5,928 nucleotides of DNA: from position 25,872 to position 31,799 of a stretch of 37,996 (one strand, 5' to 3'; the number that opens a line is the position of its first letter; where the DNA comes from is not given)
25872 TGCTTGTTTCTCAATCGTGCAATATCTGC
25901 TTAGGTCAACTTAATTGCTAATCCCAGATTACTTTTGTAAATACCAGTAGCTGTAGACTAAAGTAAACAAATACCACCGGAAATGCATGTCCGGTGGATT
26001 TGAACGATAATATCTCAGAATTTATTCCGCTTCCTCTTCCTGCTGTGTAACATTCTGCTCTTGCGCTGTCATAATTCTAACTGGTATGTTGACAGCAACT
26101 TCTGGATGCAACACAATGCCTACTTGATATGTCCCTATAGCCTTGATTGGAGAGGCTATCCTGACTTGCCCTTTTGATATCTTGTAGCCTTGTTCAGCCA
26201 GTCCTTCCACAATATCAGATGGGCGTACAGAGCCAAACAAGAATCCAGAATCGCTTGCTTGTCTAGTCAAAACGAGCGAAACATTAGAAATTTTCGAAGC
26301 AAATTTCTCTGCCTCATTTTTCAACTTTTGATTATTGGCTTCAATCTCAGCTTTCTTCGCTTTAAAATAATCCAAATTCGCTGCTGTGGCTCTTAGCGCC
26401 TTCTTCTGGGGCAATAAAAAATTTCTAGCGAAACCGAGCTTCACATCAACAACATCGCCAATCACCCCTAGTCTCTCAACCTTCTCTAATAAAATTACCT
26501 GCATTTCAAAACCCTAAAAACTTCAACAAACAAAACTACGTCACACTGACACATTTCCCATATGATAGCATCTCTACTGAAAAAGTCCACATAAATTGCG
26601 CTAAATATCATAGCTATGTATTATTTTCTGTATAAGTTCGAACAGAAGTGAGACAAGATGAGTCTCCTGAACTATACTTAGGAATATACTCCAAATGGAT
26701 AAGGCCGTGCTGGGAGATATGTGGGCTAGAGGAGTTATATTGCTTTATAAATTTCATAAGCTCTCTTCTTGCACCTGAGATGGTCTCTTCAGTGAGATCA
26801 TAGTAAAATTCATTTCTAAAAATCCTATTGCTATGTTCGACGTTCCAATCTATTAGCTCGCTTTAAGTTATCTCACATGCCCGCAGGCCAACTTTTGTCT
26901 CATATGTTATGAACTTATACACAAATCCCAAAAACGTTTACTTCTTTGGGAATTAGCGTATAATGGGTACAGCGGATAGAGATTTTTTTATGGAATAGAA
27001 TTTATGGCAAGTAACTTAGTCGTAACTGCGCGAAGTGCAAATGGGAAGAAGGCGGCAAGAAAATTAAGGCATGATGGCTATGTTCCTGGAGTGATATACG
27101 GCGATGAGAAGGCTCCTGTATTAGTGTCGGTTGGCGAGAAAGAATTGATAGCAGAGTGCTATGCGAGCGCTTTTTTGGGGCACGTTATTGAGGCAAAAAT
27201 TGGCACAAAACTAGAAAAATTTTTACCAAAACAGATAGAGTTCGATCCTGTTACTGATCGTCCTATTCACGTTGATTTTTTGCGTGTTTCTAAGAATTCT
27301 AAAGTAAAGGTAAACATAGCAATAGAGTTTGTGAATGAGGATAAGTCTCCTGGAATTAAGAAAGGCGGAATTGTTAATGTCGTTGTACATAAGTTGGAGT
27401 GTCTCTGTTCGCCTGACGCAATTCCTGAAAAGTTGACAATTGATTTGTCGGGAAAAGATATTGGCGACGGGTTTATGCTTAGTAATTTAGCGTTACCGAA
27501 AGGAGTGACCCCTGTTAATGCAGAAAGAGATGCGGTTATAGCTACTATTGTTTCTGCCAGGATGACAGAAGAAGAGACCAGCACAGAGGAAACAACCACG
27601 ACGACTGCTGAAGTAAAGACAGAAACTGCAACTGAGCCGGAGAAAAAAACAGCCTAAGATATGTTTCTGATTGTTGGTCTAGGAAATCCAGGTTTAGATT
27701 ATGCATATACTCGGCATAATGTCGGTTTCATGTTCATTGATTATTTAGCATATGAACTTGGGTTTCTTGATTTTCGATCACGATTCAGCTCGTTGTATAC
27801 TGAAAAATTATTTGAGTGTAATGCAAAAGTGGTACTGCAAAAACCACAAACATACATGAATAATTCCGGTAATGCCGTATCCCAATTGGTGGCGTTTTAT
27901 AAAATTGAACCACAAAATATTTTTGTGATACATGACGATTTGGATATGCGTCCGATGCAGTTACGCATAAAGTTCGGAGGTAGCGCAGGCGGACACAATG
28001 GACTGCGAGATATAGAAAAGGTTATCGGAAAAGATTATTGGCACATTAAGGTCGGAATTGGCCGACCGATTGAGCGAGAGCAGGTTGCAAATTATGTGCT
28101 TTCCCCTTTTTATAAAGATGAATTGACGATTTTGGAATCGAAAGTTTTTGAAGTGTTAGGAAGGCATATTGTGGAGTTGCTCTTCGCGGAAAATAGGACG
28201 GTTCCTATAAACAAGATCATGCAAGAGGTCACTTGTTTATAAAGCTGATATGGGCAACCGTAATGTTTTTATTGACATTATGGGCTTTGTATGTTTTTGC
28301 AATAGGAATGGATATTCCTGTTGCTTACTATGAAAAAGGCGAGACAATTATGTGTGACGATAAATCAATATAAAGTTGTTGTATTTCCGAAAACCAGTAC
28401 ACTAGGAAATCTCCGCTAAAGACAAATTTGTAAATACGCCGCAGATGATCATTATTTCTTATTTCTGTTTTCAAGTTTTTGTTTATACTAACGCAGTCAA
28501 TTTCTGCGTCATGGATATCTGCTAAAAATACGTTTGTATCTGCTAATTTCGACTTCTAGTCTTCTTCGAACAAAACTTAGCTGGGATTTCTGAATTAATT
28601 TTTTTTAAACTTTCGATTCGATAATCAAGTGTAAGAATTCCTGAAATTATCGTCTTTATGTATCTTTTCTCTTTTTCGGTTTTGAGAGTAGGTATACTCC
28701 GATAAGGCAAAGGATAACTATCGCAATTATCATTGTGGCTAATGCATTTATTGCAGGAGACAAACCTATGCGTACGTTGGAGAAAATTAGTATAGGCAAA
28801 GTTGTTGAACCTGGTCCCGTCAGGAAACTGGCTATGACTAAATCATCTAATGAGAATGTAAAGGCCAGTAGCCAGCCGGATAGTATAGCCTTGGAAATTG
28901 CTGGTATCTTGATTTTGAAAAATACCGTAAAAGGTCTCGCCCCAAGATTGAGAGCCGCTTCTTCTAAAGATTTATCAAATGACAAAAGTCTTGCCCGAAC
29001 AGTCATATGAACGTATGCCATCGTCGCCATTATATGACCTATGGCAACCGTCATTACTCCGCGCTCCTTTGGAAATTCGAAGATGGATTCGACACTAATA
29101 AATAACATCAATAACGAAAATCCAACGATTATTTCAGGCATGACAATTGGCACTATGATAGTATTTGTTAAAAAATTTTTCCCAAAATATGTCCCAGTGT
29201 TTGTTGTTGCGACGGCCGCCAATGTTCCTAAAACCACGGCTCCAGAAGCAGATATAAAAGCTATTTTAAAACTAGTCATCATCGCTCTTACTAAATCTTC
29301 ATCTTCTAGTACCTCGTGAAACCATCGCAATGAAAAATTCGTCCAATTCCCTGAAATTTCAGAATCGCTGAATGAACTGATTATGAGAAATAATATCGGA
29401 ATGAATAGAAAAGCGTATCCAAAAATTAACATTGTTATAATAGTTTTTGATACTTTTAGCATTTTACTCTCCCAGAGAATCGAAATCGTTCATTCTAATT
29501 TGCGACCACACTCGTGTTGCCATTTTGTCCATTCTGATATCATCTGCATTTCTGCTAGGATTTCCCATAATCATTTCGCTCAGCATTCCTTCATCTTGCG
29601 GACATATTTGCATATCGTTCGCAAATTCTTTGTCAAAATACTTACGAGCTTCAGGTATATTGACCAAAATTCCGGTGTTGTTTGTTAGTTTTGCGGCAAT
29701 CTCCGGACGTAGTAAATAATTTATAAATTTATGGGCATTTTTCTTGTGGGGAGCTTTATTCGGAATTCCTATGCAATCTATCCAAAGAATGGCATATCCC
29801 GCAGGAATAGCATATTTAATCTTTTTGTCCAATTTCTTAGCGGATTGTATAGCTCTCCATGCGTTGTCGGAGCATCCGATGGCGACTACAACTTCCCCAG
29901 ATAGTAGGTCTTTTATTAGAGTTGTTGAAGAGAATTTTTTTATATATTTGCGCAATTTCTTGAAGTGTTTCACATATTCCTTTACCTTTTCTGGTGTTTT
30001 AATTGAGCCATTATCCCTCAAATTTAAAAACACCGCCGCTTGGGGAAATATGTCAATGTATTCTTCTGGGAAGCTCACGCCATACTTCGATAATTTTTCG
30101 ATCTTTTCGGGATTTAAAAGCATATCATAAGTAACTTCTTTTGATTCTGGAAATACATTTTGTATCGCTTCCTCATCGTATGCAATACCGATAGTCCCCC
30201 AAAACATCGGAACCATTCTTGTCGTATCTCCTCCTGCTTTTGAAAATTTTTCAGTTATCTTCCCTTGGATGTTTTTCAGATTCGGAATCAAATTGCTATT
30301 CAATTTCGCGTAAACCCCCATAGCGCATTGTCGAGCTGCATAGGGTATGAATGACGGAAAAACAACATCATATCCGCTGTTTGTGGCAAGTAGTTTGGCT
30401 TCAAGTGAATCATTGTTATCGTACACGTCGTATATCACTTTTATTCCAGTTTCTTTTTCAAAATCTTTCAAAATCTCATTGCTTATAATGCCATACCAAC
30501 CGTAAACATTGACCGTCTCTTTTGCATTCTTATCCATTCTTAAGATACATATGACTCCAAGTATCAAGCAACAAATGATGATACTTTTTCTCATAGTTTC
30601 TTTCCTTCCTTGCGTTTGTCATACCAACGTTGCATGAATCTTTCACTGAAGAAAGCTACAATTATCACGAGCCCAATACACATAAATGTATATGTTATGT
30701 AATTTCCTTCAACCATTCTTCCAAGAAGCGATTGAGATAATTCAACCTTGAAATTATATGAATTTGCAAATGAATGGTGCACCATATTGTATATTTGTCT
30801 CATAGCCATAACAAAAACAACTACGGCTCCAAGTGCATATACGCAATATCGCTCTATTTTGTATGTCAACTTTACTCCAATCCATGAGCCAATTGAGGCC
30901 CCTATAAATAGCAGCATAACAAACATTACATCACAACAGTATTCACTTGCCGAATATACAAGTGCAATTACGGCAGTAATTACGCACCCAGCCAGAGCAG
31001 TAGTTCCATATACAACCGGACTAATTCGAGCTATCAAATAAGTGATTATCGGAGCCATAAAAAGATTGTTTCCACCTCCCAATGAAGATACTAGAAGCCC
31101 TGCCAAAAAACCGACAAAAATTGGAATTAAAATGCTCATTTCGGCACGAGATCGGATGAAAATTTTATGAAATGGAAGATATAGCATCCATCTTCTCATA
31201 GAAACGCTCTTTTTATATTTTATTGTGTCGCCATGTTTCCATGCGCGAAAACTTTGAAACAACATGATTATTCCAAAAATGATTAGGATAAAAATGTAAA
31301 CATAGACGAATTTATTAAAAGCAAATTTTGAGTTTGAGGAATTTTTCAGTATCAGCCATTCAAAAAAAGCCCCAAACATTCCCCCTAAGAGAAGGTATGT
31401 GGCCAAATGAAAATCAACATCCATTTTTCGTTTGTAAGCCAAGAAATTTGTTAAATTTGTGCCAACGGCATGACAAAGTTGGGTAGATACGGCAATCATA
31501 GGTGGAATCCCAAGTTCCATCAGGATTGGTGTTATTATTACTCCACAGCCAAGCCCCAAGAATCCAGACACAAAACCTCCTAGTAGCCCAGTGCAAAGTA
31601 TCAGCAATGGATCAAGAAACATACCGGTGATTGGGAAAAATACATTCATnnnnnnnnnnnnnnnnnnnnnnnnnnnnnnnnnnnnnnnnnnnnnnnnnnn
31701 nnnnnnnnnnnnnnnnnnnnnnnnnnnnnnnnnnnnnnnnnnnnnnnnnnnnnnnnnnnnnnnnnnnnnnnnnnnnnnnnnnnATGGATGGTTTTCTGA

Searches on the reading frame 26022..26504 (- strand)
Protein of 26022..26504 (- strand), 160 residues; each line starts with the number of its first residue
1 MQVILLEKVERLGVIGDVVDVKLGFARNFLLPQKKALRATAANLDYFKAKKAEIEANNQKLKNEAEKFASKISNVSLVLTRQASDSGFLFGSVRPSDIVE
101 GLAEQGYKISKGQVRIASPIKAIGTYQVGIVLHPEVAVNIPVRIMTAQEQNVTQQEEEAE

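Call 7: search_protein_families(library=pfam, proteins=[window:26022-26504:-], max_evalue=0.001)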
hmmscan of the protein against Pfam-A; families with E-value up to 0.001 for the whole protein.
window:26022-26504:- (160 aa): 2 families
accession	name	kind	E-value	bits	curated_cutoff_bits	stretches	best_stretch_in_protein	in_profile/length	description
PF03948.19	Ribosomal_L9_C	-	6.2e-23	81.5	23.2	1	64-144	2-84/86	Ribosomal protein L9, C-terminal domain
PF01281.25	Ribosomal_L9_N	-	7.6e-21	73.8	20.7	1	1-46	1-46/47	Ribosomal protein L9, N-terminal domain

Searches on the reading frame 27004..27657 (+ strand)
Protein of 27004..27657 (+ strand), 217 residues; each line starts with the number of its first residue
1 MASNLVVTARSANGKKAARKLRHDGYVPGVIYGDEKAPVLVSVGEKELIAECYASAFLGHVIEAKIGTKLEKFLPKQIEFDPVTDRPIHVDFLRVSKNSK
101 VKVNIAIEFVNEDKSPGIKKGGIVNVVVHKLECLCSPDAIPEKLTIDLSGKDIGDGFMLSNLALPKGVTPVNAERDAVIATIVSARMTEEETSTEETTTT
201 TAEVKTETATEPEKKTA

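Call 8: search_protein_families(library=pfam, proteins=[window:27004-27657:+], max_evalue=0.001)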
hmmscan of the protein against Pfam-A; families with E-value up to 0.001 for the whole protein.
window:27004-27657:+ (217 aa): 2 families
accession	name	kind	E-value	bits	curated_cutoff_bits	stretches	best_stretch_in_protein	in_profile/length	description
PF14693.11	Ribosomal_TL5_C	-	1.5e-23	83.4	27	1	100-185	1-83/84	Ribosomal protein TL5, C-terminal domain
PF01386.24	Ribosomal_L25p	-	7.9e-22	78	23.6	1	6-92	2-82/82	Ribosomal L25p family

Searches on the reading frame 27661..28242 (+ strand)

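Call 8: search_protein_families(library=pfam, proteins=[window:27661-28242:+], max_evalue=0.001)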
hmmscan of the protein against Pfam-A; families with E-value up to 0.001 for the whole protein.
window:27661-28242:+ (193 aa): 1 family
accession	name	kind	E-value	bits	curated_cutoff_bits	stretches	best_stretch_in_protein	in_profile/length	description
PF01195.25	Pept_tRNA_hydro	-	1.1e-57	195.3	27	1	3-188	1-180/183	Peptidyl-tRNA hydrolase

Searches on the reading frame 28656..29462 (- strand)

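Call 8: search_protein_families(library=pfam, proteins=[window:28656-29462:-], max_evalue=0.001)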
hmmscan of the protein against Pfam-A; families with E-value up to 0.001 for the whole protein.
window:28656-29462:- (268 aa): 1 family
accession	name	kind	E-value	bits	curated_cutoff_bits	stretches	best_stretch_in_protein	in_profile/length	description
PF00528.27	BPD_transp_1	-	1.5e-15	57.8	26.4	1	76-260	2-178/184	Binding-protein-dependent transport system inner membrane component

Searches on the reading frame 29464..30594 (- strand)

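Call 8: search_protein_families(library=pfam, proteins=[window:29464-30594:-], max_evalue=0.001)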
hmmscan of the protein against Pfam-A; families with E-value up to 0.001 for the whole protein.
window:29464-30594:- (376 aa): 4 families
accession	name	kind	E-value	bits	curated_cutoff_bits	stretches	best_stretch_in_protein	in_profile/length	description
PF13416.11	SBP_bac_8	-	1.8e-26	94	27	1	41-328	2-275/279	Bacterial extracellular solute-binding protein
PF01547.30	SBP_bac_1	-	2.1e-15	58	26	1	40-299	12-305/307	Bacterial extracellular solute-binding protein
PF13343.11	SBP_bac_6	-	1.4e-11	44.7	24.6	1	88-308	23-216/245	Bacterial extracellular solute-binding protein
PF13531.11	SBP_bac_11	-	7.1e-05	23.1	25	0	210-303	129-221/227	Bacterial extracellular solute-binding protein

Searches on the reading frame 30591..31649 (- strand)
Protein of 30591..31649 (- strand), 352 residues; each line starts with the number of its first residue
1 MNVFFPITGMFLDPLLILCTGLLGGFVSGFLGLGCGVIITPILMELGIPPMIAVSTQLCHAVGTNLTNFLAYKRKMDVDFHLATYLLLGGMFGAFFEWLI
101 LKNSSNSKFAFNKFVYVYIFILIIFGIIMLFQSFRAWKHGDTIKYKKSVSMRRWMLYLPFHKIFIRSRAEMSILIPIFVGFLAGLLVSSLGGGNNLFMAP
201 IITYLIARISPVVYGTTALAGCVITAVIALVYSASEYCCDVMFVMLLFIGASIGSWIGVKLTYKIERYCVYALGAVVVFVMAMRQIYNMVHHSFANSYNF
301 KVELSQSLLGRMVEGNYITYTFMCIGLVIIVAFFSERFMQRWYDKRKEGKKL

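Call 8: search_protein_families(library=pfam, proteins=[window:30591-31649:-], max_evalue=0.001)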
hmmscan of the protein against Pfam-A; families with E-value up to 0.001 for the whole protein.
window:30591-31649:- (352 aa): 1 family
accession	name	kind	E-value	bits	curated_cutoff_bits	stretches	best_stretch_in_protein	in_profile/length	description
PF01925.25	TauE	-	2.4e-31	109.6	32.6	1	18-283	2-235/237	Sulfite exporter TauE/SafE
